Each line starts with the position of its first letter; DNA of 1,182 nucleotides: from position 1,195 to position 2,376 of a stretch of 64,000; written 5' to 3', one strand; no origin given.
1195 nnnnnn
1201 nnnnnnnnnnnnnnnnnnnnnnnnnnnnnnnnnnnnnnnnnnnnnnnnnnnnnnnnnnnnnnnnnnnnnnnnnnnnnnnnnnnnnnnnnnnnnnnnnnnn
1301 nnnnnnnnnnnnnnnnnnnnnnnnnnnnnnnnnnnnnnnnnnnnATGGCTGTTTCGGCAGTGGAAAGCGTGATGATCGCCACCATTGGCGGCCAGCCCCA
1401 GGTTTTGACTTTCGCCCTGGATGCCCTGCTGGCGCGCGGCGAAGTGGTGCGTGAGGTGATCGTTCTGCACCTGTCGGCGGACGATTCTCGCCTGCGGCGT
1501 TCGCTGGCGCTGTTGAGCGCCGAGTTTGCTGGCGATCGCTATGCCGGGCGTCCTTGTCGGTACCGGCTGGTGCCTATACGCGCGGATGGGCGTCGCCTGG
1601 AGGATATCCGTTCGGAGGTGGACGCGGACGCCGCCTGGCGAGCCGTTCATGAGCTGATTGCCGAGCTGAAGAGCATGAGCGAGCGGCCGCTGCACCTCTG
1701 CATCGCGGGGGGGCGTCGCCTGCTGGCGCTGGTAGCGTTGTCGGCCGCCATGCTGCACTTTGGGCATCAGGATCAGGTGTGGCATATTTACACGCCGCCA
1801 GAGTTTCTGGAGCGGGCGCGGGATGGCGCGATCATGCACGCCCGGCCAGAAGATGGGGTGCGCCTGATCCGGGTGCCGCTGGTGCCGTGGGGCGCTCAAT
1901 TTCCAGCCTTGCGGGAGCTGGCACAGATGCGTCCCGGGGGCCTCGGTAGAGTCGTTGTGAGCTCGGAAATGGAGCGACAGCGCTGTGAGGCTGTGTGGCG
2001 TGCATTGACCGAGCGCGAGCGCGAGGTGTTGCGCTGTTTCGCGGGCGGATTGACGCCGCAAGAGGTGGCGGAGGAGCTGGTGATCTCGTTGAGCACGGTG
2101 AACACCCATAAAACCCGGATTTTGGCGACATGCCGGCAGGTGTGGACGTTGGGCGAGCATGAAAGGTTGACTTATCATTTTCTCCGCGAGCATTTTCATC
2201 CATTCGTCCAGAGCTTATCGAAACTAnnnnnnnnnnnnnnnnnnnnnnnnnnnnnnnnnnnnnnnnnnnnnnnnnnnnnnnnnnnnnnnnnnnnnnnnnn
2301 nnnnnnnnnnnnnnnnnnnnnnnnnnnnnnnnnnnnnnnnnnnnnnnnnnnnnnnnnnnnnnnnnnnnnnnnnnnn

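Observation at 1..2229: CRISPR-independent CARF-like/LuxR-HTH regulator divergently paired with a P-loop kinase-like NTPase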

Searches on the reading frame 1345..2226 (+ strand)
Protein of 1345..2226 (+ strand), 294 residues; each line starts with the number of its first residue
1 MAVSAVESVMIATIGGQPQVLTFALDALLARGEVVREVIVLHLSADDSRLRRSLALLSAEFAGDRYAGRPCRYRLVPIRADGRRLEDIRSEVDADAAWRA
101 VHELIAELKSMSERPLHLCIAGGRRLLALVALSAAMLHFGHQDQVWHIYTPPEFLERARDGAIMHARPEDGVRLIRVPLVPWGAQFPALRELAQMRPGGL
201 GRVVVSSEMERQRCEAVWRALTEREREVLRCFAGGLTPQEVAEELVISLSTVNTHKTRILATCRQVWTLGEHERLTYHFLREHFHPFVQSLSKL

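Call 6: search_protein_families(library=pfam, proteins=[window:1345-2226:+], max_evalue=1)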
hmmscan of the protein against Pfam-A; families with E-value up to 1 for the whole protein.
window:1345-2226:+ (294 aa): 11 families
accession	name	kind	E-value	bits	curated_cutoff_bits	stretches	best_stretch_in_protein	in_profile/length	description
PF09623.16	Cas_NE0113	-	3.7e-39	135.1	23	1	17-190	1-188/208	CRISPR-associated protein NE0113 (Cas_NE0113)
PF00196.25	GerE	-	9e-12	44.9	23.5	1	220-260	2-42/57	Bacterial regulatory proteins, luxR family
PF04545.22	Sigma70_r4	-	4.1e-07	29.9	24.1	1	220-264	4-49/50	Sigma-70, region 4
PF08281.18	Sigma70_r4_2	-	7.2e-07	29.2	25.7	1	220-263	10-54/54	Sigma-70, region 4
PF13384.12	HTH_23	-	0.0045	17.2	24.6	1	225-253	7-35/50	Homeodomain-like domain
PF22662.2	Csa3_N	-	0.018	15.5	27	1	91-137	64-110/120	Csa3 CRISPR-associated Rossmann-like domain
PF13412.12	HTH_24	-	0.035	14.1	21.9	1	234-255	16-37/48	Winged helix-turn-helix DNA-binding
PF12840.13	HTH_20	-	0.045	14.2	27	1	226-255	7-38/51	Helix-turn-helix domain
PF14493.12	HTH_40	-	0.05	14.3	27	1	226-262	3-39/89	Helix-turn-helix domain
PF08974.15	DUF1877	-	0.12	12.9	22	1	90-148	43-95/163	Domain of unknown function (DUF1877)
PF17264.7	DUF5330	-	0.19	12.3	27.5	0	91-130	2-41/65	Family of unknown function (DUF5330)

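Call 7: search_protein_families(library=ncbifam, proteins=[window:1345-2226:+], max_evalue=1)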
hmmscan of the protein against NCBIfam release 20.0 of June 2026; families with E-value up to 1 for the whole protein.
window:1345-2226:+ (294 aa): 40 families (the best 25 are shown)
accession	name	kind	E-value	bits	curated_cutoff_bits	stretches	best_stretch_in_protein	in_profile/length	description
TIGR03642.1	cas_csx14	hypoth_equivalog_domain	4e-11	43.3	90.35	1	15-148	1-123/124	CRISPR-associated protein Csx14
TIGR02584.1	cas_NE0113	equivalog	3.2e-09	37.1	80.65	1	76-154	82-159/209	CRISPR-associated ring nuclease Csm6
TIGR02937.1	sigma70-ECF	superfamily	5.9e-08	32.5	42.9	1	206-265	103-163/165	sigma-70 family RNA polymerase sigma factor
NF040749.1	tetrathio_RR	equivalog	4.4e-07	29.8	290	1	206-261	119-174/191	tetrathionate respiration response regulator TtrR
NF052445.1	RespRegMctR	equivalog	4.9e-07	29.4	300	1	209-259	134-183/205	two-component system response regulator MctR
NF011896.0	PRK15369.1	equivalog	9.9e-07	28.6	242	1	213-260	142-189/211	two component system response regulator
NF052366.1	photon_PedR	equivalog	6.3e-06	26.3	120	1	220-261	2-43/74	photosynthetic electron transport-dependent transcriptional regulator PedR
NF047785.1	respo_reg_MadR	equivalog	1.4e-05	24.6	300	1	218-260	146-188/209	MadR family response regulator transcription factor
TIGR02985.1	Sig70_bacteroi1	subfamily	2.3e-05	24.7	126.4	1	206-264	101-159/162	RNA polymerase sigma-70 factor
NF007403.0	PRK09935.1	equivalog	4e-05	23.3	271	1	218-261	147-190/210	fimbria biosynthesis transcriptional regulator FimZ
NF007935.0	PRK10651.1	equivalog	7.8e-05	21.9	250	1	209-261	144-196/216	two-component system response regulator NarL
NF006900.1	PRK09390.1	equivalog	0.00015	21.3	255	1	209-263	131-185/203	response regulator FixJ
NF007228.0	PRK09646.1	subfamily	0.00026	20.7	226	1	205-255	127-178/194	ECF RNA polymerase sigma factor SigK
TIGR03020.2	EpsA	equivalog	0.00029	20.5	170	1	215-260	184-230/247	XrtB/PEP-CTERM-associated transcriptional regulator EpsA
NF007505.1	PRK10100.1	equivalog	0.0003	20.5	250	1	215-255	139-179/204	biofilm master transcriptional regulator CsgD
TIGR01884.1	cas_HTH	subfamily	0.0022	17.4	60.2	0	100-138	74-111/202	CRISPR-associated CARF protein Csa3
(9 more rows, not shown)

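Call 8: find_encoding_contigs(protein=window:1345-2226:+, flank=10000, max_places=6)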
Protein window:1345-2226:+ (294 aa): 4 contigs read that carry it; 3 places shown.
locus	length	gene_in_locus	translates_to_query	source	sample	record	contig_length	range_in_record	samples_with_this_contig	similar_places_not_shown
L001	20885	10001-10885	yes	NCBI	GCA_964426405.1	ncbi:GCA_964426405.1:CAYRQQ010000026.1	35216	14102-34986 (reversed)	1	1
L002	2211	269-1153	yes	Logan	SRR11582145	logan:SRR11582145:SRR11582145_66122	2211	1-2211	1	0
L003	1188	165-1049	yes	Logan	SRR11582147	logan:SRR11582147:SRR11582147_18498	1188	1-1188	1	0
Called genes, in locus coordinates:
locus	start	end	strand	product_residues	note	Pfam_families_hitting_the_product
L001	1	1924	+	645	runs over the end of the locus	PF13517:FG-GAP_3 (faint), PF01839:FG-GAP (faint), PF19190:BACON_2 (weak)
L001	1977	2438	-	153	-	PF01986:DUF123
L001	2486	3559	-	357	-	PF01408:GFO_IDH_MocA, PF03447:NAD_binding_3 (weak), PF22725:GFO_IDH_MocA_C3, PF02894:GFO_IDH_MocA_C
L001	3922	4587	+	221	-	PF01895:PhoU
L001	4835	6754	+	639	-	PF00664:ABC_membrane, PF00005:ABC_tran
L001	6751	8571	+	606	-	PF00664:ABC_membrane, PF00005:ABC_tran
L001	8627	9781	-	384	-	PF09620:Cas_csx3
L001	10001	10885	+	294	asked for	PF09623:Cas_NE0113, PF00196:GerE, PF04545:Sigma70_r4 (weak), PF08281:Sigma70_r4_2 (weak)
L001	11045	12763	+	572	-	PF00515:TPR_1 (faint), PF07719:TPR_2 (faint), PF12895:ANAPC3 (faint), PF13432:TPR_16 (weak), PF14559:TPR_19, PF13432:TPR_16 (weak), PF23914:TPR_CcmH_CycH (weak), PF00535:Glycos_transf_2, +7 more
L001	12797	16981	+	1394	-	PF13489:Methyltransf_23, PF08241:Methyltransf_11, PF13641:Glyco_tranf_2_3, PF00535:Glycos_transf_2, PF13524:Glyco_trans_1_2, PF00535:Glycos_transf_2, PF10111:Glyco_tranf_2_2, PF13641:Glyco_tranf_2_3, +15 more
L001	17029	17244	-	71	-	-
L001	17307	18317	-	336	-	PF05721:PhyH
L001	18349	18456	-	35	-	-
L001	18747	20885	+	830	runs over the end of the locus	PF02743:dCache_1, PF00672:HAMP, PF13426:PAS_9, PF08447:PAS_3, PF00989:PAS, PF08448:PAS_4, PF13426:PAS_9, PF08447:PAS_3, +3 more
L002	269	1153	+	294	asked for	PF09623:Cas_NE0113, PF00196:GerE, PF04545:Sigma70_r4 (weak), PF08281:Sigma70_r4_2 (weak)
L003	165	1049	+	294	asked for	PF09623:Cas_NE0113, PF00196:GerE, PF04545:Sigma70_r4 (weak), PF08281:Sigma70_r4_2 (weak)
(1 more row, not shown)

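Call 16: find_homologous_proteins(query=window:1345-2226:+, max_evalue=0.00001)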
Query window:1345-2226:+ (294 aa): 857 proteins with E <= 0.00001 among 8000 candidates; the best 120 are listed.
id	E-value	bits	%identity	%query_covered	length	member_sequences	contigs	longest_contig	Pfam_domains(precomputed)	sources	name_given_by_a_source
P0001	8.7e-190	647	100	100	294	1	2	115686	PF09623.17,PF00196.26,PF04545.23,PF08281.19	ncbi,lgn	-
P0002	2.9e-156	537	85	100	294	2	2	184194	PF09623.17,PF00196.26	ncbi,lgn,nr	ncbi:MAG: CRISPR-associated ring nuclease [Anaerolineae bacterium]|nr:CRISPR-associated ring nucleas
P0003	2.4e-151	521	82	99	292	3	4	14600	PF09623.17,PF00196.26,PF04545.23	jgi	jgi:CRISPR-associated protein Csx14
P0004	2.8e-151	521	80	100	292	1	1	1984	PF09623.17,PF00196.26,PF04545.23,PF08281.19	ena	-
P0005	7.2e-148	509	77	100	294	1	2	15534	PF09623.17,PF00196.26,PF04545.23,PF08281.19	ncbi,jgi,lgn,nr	ncbi:MAG TPA: histidine kinase [Caldilineae bacterium]|nr:histidine kinase [Caldilineae bacterium]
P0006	1.5e-146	505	79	100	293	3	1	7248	PF09623.17,PF00196.26,PF08281.19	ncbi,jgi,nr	ncbi:MAG: histidine kinase [Chloroflexi bacterium]|nr:histidine kinase [Chloroflexota bacterium]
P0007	3.3e-146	504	78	97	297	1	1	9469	PF09623.17,PF00196.26,PF08281.19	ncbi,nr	ncbi:MAG: histidine kinase [Anaerolineae bacterium]|nr:histidine kinase [Anaerolineae bacterium]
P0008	1.2e-141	489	73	100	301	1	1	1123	PF09623.17,PF00196.26,PF04545.23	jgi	jgi:CRISPR-associated protein Csx14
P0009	9.7e-136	470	73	99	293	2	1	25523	PF09623.17,PF00196.26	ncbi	-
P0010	1.1e-133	463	73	98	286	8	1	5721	PF09623.17,PF00196.26,PF08281.19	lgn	-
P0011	2.2e-133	462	71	100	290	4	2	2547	PF09623.17,PF00196.26,PF04545.23,PF08281.19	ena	-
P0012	2.2e-126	439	70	96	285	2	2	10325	PF09623.17,PF13384.13,PF00196.26,PF04545.23,PF08281.19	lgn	-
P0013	1.9e-108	380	63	98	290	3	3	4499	PF09623.17,PF00196.26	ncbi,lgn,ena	-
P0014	6.4e-108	378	61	97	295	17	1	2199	PF09623.17,PF00196.26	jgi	jgi:CRISPR-associated protein Csx14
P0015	2.2e-107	377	64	96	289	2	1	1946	PF09623.17,PF00196.26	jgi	jgi:CRISPR-associated protein Csx14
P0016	7.6e-107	375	60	99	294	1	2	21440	PF09623.17,PF13384.13,PF00196.26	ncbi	-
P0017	1.2e-106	374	62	98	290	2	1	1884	PF09623.17,PF00196.26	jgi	-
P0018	3.7e-106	373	60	99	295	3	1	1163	PF09623.17,PF00196.26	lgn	-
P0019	1.6e-105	371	62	97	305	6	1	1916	PF09623.17,PF00196.26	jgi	jgi:CRISPR-associated protein Csx14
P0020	6.6e-105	368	62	96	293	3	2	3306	PF09623.17,PF00196.26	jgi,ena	-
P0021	6.6e-105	368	60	97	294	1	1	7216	PF09623.17,PF00196.26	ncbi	-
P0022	8.1e-105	368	62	97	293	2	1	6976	PF09623.17,PF00196.26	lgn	-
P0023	1.2e-104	368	60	94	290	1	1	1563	PF09623.17,PF00196.26,PF04545.23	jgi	-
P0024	1.3e-104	368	60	96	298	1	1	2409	PF09623.17,PF00196.26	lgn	-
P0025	1.5e-104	367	60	97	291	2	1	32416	PF09623.17,PF00196.26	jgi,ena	-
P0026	1.8e-104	367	61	98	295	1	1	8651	PF09623.17,PF00196.26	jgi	-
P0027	2.3e-104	367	60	96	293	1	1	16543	PF09623.17,PF00196.26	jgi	jgi:CRISPR-associated protein Csx14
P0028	4.7e-104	366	60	96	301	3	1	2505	PF09623.17,PF00196.26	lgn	-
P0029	5.3e-104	365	61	95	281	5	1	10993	PF09623.17,PF00196.26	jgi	jgi:CRISPR-associated protein Csx14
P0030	1.6e-103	364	57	98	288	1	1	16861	PF09623.17,PF00196.26,PF08281.19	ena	-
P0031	1.8e-103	364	61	98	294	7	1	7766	PF09623.17,PF00196.26,PF08281.19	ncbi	ncbi:MAG: CRISPR-associated ring nuclease [Anaerolineae bacterium]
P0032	2.0e-103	364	62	96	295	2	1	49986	PF09623.17,PF00196.26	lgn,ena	-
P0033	2.2e-103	363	61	99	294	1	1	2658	PF09623.17,PF00196.26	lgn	-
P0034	4.1e-103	363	61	95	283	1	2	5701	PF09623.17,PF00196.26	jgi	-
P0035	4.9e-103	362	61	99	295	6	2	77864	PF09623.17,PF00196.26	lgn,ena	-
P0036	8.1e-103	362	58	97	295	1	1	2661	PF09623.17,PF00196.26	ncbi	-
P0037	8.7e-103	362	60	96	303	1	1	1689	PF09623.17,PF00196.26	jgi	jgi:CRISPR-associated protein Csx14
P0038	1.4e-102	361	60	99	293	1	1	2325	PF09623.17,PF13384.13,PF00196.26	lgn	-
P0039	2.6e-102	360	60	95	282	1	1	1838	PF09623.17,PF00196.26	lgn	-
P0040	3.5e-102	360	59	97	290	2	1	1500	PF09623.17,PF00196.26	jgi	jgi:CRISPR-associated protein Csx14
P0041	4.2e-102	359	59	98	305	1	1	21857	PF09623.17,PF13384.13,PF00196.26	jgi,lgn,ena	-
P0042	4.3e-102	359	60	97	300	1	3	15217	PF09623.17,PF00196.26,PF08281.19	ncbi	ncbi:MAG: CRISPR-associated ring nuclease [Anaerolineae bacterium]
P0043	4.8e-102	359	58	97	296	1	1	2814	PF09623.17,PF00196.26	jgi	jgi:CRISPR-associated protein Csx14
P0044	6.0e-102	359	60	99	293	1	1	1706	PF09623.17,PF00196.26,PF04545.23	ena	-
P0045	1.2e-101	358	61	96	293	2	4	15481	PF09623.17,PF00196.26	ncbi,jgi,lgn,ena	-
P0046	1.2e-101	358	60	94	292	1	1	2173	PF09623.17,PF00196.26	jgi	jgi:CRISPR-associated protein Csx14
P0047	1.5e-101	357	55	98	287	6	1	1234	PF09623.17,PF00196.26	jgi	jgi:CRISPR-associated protein Csx14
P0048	3.6e-101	356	59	96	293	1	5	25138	PF09623.17,PF00196.26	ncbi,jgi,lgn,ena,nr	ncbi:MAG: histidine kinase [Chloroflexi bacterium]|nr:MAG: histidine kinase [Chloroflexota bacterium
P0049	4.0e-101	356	59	96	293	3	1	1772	PF09623.17,PF00196.26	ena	-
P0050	4.0e-101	356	62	98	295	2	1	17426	PF09623.17,PF00196.26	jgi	jgi:CRISPR-associated protein Csx14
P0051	4.2e-101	356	55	97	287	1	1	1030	PF09623.17,PF00196.26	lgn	-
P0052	4.4e-101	356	59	99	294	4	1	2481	PF09623.17,PF00196.26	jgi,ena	-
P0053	5.5e-101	356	59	98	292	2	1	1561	PF09623.17,PF13384.13,PF00196.26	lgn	-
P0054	5.8e-101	356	57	100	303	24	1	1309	PF09623.17,PF00196.26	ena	-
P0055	1.1e-100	355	59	100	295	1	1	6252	PF09623.17,PF00196.26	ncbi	-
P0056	1.3e-100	354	58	96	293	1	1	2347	PF09623.17,PF00196.26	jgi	-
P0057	1.7e-100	354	58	96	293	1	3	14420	PF09623.17,PF00196.26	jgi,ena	-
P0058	1.9e-100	354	59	99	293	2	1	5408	PF09623.17,PF00196.26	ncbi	-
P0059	2.1e-100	354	57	100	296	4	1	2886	PF09623.17,PF00196.26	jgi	-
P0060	2.7e-100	353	58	94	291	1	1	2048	PF09623.17,PF00196.26,PF08281.19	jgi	-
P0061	3.6e-100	353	60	96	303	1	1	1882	PF09623.17,PF00196.26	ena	-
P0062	4.6e-100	353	57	91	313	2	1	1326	PF09623.17,PF00196.26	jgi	jgi:CRISPR-associated protein Csx14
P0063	5.0e-100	352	57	98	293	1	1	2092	PF09623.17,PF00196.26,PF08281.19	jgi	jgi:CRISPR-associated protein Csx14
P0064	5.0e-100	352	60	94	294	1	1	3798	PF09623.17,PF00196.26,PF08281.19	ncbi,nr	ncbi:MAG: histidine kinase [Chloroflexia bacterium]|nr:histidine kinase [Chloroflexia bacterium]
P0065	6.8e-100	352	58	98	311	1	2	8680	PF09623.17,PF00196.26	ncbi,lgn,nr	ncbi:MAG: CRISPR-associated ring nuclease [Anaerolineae bacterium]|nr:CRISPR-associated ring nucleas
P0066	8.5e-100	352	58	96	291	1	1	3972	PF09623.17,PF00196.26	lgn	-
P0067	9.3e-100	352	58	95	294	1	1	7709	PF09623.17,PF00196.26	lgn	-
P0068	9.3e-100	352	60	92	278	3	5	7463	PF09623.17,PF00196.26,PF08281.19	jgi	jgi:CRISPR-associated protein Csx14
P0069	1.3e-99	351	58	97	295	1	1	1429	PF09623.17,PF00196.26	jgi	jgi:CRISPR-associated protein Csx14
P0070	2.1e-99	350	59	97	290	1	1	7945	PF09623.17,PF00196.26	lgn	-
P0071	2.8e-99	350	59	99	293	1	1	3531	PF09623.17,PF00196.26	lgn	-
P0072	2.9e-99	350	58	98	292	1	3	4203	PF09623.17,PF00196.26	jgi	jgi:CRISPR-associated protein Csx14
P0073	3.1e-99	350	59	96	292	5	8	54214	PF09623.17,PF00196.26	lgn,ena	-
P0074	3.2e-99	350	58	98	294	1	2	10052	PF09623.17,PF00196.26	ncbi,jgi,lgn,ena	-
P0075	3.5e-99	350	57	97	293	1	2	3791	PF09623.17,PF00196.26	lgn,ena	-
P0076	3.8e-99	350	60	95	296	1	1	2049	PF09623.17,PF13384.13,PF00196.26,PF04545.23,PF08281.19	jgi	jgi:CRISPR-associated protein Csx14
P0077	3.9e-99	350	58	98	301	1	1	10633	PF09623.17,PF00196.26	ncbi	-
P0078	4.2e-99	349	59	98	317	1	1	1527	PF09623.17,PF00196.26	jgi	jgi:CRISPR-associated protein Csx14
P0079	4.5e-99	349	56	97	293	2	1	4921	PF09623.17,PF00196.26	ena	-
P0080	5.7e-99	349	59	96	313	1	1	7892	PF09623.17,PF00196.26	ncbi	-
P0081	6.0e-99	349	59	93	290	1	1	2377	PF09623.17,PF00196.26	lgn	-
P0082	6.8e-99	349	57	96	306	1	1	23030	PF09623.17,PF00196.26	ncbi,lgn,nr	ncbi:MAG: histidine kinase [Anaerolineae bacterium]|nr:histidine kinase [Anaerolineae bacterium]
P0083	9.4e-99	348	58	95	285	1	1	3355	PF09623.17,PF00196.26,PF04545.23,PF08281.19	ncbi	-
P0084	1.1e-98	348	59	94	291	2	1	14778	PF09623.17,PF00196.26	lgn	-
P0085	1.2e-98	348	57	96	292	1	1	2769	PF09623.17,PF00196.26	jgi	-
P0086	1.2e-98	348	58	98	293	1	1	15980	PF09623.17,PF00196.26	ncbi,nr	ncbi:MAG: histidine kinase [Anaerolineae bacterium]|nr:histidine kinase [Anaerolineae bacterium]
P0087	1.3e-98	348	60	97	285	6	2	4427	PF09623.17,PF00196.26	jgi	-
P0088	2.0e-98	347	59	94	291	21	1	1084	PF09623.17,PF00196.26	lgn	-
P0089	2.0e-98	347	57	98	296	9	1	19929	PF09623.17,PF00196.26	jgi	jgi:CRISPR-associated protein Csx14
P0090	2.5e-98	347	57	96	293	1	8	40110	PF09623.17,PF00196.26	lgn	-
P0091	2.7e-98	347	59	94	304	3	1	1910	PF09623.17,PF00196.26,PF08281.19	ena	-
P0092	3.0e-98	347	58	96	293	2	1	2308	PF09623.17,PF00196.26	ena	-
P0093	3.6e-98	346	56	98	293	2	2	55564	PF09623.17,PF00196.26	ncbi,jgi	-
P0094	3.7e-98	346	58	98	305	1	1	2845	PF09623.17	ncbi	-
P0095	3.8e-98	346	57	97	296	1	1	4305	PF09623.17,PF00196.26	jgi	-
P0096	4.4e-98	346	58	95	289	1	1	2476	PF09623.17,PF00196.26,PF08281.19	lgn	-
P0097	6.5e-98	346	58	97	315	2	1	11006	PF09623.17,PF00196.26,PF08281.19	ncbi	ncbi:MAG: CRISPR-associated ring nuclease [Anaerolineae bacterium]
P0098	6.8e-98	345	58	98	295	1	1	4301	PF09623.17,PF00196.26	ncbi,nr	ncbi:MAG: histidine kinase [Chloroflexi bacterium]|nr:MAG: histidine kinase [Chloroflexota bacterium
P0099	6.8e-98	345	59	95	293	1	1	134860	PF09623.17,PF00196.26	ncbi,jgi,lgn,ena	-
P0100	7.3e-98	345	58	93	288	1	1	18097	PF09623.17,PF00196.26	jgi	jgi:CRISPR-associated protein Csx14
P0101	8.1e-98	345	57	97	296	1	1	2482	PF09623.17,PF00196.26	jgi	jgi:CRISPR-associated protein Csx14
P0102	9.1e-98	345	58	97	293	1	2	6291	PF09623.17,PF00196.26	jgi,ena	-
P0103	1.0e-97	345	58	97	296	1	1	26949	PF09623.17,PF13384.13,PF00196.26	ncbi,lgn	-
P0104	1.1e-97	345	58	97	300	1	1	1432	PF09623.17,PF00196.26,PF04545.23,PF08281.19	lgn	-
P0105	1.2e-97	345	56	95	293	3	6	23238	PF09623.17,PF00196.26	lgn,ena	-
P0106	1.5e-97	344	56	97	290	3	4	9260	PF09623.17,PF00196.26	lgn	-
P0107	1.5e-97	344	56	96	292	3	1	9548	PF09623.17,PF00196.26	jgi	-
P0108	1.6e-97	344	59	95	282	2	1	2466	PF09623.17,PF00196.26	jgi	-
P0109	1.7e-97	344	56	97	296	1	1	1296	PF09623.17,PF00196.26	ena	-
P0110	1.7e-97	344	56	96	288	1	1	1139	PF09623.17,PF00196.26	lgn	-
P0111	1.7e-97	344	57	95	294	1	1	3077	PF09623.17,PF00196.26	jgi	jgi:CRISPR-associated protein Csx14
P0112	1.8e-97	344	55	97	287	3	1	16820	PF09623.17,PF00196.26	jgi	-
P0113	2.0e-97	344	57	97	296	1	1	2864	PF09623.17,PF00196.26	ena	-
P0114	2.2e-97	344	60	96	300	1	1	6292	PF09623.17,PF00196.26,PF08281.19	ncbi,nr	ncbi:MAG: histidine kinase [Anaerolineae bacterium]|nr:histidine kinase [Anaerolineae bacterium]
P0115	2.8e-97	343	55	97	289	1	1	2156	PF09623.17,PF13384.13,PF00196.26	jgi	-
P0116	3.0e-97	343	59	95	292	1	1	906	PF09623.17,PF00196.26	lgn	-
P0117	3.8e-97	343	56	97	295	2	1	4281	PF09623.17,PF00196.26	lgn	-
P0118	4.0e-97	343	56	98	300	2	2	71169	PF09623.17,PF00196.26,PF08281.19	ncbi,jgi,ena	-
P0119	4.4e-97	343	58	95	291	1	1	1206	PF09623.17,PF00196.26,PF08281.19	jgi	jgi:CRISPR-associated protein Csx14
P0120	4.5e-97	343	57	95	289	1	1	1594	PF09623.17,PF00196.26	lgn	-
